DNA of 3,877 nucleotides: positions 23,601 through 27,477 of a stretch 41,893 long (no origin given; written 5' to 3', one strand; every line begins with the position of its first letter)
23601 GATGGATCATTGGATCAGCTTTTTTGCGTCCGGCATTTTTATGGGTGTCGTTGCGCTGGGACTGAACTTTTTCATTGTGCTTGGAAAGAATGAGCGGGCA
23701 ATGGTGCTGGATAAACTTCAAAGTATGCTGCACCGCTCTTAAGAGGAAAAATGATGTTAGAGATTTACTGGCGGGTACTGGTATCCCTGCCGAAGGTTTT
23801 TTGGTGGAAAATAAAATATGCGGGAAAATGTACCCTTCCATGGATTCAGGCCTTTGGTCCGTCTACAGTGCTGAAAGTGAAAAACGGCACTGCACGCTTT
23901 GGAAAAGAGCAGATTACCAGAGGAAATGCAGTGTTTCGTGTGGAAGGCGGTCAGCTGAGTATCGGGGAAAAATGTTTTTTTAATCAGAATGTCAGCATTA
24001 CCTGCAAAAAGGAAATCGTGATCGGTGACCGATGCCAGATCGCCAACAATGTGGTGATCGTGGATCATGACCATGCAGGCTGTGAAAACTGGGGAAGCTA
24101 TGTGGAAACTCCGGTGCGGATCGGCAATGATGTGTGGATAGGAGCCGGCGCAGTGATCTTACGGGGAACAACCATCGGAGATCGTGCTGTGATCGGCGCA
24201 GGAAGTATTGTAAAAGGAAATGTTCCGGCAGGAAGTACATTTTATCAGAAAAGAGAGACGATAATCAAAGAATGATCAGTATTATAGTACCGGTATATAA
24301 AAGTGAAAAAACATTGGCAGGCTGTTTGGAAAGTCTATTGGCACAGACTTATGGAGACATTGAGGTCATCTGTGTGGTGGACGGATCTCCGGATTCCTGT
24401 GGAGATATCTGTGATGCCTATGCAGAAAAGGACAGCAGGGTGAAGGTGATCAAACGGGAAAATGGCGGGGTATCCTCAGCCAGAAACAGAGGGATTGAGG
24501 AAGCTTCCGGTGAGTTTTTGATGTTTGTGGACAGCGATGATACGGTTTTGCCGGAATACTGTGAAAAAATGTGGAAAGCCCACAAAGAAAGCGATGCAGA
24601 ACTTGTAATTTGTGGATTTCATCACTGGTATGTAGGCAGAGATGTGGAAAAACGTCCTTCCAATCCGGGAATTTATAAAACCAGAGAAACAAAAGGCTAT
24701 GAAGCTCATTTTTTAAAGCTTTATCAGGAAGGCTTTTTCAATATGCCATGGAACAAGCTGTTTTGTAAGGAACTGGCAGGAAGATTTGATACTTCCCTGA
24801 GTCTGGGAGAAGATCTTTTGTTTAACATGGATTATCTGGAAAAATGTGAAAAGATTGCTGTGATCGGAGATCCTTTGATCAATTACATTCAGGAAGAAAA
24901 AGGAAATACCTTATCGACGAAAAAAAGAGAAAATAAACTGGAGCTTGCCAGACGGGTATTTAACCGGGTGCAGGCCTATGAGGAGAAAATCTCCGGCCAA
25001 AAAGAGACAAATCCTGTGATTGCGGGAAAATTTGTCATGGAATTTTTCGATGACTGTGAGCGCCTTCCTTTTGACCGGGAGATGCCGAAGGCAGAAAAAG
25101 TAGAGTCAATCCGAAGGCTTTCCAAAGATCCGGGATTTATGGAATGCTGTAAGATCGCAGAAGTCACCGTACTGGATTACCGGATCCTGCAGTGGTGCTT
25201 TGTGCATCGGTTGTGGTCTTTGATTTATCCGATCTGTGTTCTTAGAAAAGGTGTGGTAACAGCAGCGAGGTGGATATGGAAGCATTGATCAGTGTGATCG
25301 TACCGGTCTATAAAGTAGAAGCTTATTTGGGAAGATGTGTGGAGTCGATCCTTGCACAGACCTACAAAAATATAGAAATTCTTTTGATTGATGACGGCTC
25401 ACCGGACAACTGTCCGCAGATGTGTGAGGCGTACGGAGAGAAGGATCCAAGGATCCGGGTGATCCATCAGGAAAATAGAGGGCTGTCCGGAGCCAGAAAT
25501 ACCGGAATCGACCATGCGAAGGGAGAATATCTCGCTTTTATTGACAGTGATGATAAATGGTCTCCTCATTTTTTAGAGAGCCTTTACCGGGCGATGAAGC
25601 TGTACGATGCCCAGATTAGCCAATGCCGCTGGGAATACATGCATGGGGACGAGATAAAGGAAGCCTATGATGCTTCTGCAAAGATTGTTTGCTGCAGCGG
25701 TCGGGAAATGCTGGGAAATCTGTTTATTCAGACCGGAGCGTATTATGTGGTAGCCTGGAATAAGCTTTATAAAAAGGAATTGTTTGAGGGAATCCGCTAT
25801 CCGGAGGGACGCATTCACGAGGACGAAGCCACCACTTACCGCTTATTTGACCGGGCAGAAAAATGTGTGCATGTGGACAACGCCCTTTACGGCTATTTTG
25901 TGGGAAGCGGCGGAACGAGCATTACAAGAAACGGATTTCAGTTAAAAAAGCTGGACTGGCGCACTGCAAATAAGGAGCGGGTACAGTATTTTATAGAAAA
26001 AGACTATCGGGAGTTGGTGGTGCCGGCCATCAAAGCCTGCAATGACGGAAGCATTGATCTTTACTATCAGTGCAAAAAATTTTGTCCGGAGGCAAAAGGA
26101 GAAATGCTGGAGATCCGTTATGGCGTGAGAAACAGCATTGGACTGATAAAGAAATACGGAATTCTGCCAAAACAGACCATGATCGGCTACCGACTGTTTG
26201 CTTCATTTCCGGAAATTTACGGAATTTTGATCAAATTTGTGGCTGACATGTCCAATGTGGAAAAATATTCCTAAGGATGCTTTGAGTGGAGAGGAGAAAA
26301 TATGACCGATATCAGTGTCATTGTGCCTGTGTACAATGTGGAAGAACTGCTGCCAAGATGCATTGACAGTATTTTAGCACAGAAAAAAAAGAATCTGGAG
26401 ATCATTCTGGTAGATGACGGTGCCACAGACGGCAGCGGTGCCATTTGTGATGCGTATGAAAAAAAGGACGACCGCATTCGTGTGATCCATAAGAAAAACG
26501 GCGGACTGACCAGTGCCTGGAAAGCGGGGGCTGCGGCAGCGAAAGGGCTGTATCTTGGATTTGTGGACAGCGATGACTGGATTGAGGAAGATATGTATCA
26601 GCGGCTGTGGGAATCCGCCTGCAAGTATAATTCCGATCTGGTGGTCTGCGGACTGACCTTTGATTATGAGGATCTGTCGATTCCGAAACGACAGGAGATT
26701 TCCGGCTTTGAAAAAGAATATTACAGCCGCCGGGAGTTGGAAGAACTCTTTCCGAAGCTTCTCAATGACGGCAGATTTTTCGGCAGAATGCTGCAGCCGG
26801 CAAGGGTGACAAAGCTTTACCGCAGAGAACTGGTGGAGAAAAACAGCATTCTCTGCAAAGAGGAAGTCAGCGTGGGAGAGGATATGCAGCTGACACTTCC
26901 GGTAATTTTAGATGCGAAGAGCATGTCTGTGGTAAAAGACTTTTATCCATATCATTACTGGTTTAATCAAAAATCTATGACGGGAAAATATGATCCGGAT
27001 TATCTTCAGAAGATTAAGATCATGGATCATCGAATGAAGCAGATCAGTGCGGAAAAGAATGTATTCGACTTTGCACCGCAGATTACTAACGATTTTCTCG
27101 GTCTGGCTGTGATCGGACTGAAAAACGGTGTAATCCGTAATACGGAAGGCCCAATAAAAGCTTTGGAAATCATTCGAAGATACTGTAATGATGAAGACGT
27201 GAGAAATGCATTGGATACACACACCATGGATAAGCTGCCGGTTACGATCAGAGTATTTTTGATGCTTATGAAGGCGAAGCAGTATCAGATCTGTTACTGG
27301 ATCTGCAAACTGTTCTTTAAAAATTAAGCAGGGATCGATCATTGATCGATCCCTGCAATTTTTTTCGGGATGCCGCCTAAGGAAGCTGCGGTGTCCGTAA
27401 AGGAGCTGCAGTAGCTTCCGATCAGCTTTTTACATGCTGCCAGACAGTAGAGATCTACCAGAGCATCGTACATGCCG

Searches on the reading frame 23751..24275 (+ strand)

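Call 65: search_protein_families(library=pfam, proteins=[window:23751-24275:+], max_evalue=0.01)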
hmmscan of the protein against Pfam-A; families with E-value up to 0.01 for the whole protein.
window:23751-24275:+ (174 aa): 4 families
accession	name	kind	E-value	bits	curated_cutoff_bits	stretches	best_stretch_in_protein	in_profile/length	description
PF00132.30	Hexapep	-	1.7e-14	53.3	27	1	122-156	2-36/36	Bacterial transferase hexapeptide (six repeats)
PF14602.12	Hexapep_2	-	1.6e-13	50.5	27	2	121-154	1-32/34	Hexapeptide repeat of succinyl-transferase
PF25084.1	LbH_EIF2B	-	9.5e-06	26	54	1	68-161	21-100/105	EIF2B subunit epsilon LbH domain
PF25247.1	LbH_GLGC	-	0.0035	17.7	27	0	138-171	30-63/135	GLGC left-handed parallel beta-helix domain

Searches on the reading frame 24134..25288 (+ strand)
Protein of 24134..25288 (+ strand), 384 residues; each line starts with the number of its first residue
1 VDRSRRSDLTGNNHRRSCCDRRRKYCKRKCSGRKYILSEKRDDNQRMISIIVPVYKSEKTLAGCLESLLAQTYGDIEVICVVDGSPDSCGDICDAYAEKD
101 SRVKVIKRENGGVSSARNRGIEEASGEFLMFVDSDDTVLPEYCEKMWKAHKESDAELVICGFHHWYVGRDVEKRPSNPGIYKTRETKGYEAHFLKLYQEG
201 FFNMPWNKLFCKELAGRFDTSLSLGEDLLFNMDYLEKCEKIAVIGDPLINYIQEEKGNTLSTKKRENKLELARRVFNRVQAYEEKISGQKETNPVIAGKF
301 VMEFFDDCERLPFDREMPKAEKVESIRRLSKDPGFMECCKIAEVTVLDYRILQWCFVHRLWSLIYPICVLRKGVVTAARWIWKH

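Call 3: search_protein_families(library=pfam, proteins=[window:24134-25288:+], max_evalue=0.01)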
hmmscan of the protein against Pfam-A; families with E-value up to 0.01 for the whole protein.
window:24134-25288:+ (384 aa): 3 families
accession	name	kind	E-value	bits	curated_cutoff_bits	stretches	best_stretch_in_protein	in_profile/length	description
PF00535.33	Glycos_transf_2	-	5.5e-41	140.7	23.3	1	49-215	1-164/168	Glycosyl transferase family 2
PF13641.12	Glyco_tranf_2_3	-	2.5e-12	47.8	27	1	46-146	2-107/230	Glycosyltransferase like family 2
PF10111.15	Glyco_tranf_2_2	-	3.6e-09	36.9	27.3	1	49-148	1-104/276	Glycosyltransferase like family 2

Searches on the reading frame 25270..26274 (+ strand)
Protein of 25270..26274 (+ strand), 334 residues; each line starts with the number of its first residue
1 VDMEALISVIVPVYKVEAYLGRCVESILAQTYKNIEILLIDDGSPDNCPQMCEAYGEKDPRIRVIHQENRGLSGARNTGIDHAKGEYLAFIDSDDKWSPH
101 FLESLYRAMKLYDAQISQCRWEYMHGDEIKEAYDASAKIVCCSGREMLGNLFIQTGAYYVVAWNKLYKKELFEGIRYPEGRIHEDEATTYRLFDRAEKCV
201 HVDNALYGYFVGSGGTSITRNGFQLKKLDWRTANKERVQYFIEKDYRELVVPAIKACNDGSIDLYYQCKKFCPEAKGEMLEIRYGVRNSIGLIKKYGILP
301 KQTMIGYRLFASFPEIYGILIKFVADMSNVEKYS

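Call 3: search_protein_families(library=pfam, proteins=[window:25270-26274:+], max_evalue=0.01)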
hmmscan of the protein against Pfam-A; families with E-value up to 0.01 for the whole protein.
window:25270-26274:+ (334 aa): 4 families
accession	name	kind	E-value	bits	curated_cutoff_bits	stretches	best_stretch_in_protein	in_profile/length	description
PF00535.33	Glycos_transf_2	-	5.3e-43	147.3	23.3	1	8-173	1-165/168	Glycosyl transferase family 2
PF13641.12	Glyco_tranf_2_3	-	8e-16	59.2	27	1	7-192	3-194/230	Glycosyltransferase like family 2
PF10111.15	Glyco_tranf_2_2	-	7.7e-11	42.4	27.3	1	8-107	1-104/276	Glycosyltransferase like family 2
PF13632.12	Glyco_trans_2_3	-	0.0043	17.3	27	1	89-205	3-119/198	Glycosyl transferase family group 2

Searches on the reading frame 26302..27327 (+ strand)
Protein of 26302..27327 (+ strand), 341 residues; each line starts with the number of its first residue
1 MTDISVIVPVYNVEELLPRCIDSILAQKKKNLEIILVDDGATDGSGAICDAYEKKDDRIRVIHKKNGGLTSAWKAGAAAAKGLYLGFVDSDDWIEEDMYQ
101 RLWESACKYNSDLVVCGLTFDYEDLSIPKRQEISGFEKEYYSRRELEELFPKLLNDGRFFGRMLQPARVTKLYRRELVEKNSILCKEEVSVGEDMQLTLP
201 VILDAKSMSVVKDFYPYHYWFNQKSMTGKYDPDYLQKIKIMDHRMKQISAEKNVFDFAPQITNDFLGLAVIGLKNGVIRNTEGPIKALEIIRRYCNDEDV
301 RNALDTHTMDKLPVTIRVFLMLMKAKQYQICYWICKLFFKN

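Call 3: search_protein_families(library=pfam, proteins=[window:26302-27327:+], max_evalue=0.01)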
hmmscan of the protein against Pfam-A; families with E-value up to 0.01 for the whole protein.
window:26302-27327:+ (341 aa): 3 families
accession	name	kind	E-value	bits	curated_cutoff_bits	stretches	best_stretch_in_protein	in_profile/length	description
PF00535.33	Glycos_transf_2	-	1.2e-38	133.2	23.3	1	5-160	1-146/168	Glycosyl transferase family 2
PF13641.12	Glyco_tranf_2_3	-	6.4e-09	36.6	27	1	4-102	3-107/230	Glycosyltransferase like family 2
PF10111.15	Glyco_tranf_2_2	-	4.9e-06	26.7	27.3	1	5-103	1-103/276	Glycosyltransferase like family 2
